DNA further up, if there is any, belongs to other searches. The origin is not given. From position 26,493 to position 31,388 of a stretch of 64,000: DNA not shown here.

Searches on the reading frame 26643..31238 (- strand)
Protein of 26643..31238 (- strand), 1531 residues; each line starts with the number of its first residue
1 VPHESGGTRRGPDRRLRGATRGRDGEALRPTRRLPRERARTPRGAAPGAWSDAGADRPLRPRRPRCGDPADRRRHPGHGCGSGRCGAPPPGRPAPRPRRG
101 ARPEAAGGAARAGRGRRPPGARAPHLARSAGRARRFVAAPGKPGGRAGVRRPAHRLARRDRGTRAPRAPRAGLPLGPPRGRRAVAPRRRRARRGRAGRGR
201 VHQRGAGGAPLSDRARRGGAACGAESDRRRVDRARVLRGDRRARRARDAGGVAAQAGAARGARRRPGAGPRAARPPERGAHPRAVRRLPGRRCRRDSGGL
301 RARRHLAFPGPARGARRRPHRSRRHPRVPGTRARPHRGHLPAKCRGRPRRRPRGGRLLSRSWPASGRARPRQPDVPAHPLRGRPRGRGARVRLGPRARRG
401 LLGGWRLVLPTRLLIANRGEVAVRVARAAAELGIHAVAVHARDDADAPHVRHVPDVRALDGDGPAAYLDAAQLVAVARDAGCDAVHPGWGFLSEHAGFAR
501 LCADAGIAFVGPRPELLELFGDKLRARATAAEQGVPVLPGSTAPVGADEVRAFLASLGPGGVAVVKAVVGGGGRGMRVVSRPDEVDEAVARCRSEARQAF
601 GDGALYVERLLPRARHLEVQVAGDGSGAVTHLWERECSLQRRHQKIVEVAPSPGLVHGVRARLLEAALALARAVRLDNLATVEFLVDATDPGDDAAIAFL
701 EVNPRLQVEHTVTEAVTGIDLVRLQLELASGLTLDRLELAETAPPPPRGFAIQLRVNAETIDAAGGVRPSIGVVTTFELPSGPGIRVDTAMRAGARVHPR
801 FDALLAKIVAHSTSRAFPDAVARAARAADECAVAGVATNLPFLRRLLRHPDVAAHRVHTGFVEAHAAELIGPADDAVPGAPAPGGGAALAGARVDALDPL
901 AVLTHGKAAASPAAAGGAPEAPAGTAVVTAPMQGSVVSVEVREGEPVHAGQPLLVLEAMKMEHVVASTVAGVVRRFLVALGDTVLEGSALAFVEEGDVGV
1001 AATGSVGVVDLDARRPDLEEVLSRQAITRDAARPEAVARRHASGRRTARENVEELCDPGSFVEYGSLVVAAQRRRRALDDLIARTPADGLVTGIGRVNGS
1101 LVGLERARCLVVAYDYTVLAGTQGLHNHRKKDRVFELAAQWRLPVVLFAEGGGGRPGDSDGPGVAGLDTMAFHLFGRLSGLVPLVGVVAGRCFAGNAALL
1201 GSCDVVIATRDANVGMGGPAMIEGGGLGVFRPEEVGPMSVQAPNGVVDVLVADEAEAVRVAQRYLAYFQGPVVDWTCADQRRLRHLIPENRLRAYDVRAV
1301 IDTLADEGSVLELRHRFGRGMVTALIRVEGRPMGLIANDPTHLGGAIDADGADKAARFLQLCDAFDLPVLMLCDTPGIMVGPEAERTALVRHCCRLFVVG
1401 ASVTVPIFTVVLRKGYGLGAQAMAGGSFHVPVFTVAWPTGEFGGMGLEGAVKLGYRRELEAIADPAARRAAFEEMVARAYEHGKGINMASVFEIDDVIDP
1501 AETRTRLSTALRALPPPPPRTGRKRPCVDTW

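Call 79: search_protein_families(library=pfam, proteins=[window:26643-31238:-], max_evalue=0.00001)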
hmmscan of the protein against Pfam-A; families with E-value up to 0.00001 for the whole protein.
window:26643-31238:- (1531 aa): 6 families
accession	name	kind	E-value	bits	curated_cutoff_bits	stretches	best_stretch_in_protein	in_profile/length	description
PF01039.27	Carboxyl_trans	-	2e-78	264.7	22.3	1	1040-1514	2-478/493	Carboxyl transferase domain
PF02786.22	CPSase_L_D2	-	1.4e-52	178.8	19.8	1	522-736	1-210/211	Carbamoyl-phosphate synthase L chain, ATP binding domain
PF00289.28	Biotin_carb_N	-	1.3e-35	122.6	25.5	1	411-516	3-109/110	Biotin carboxylase, N-terminal domain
PF02785.25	Biotin_carb_C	-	1.2e-28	99.7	32.4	1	753-863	1-107/108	Biotin carboxylase C-terminal domain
PF00364.28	Biotin_lipoyl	-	5.7e-15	55.4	22.1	1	927-991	2-71/73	Biotin-requiring enzyme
PF03255.19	ACCA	-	9.5e-12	45.1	23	1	1348-1426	129-207/310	Acetyl co-enzyme A carboxylase carboxyltransferase-like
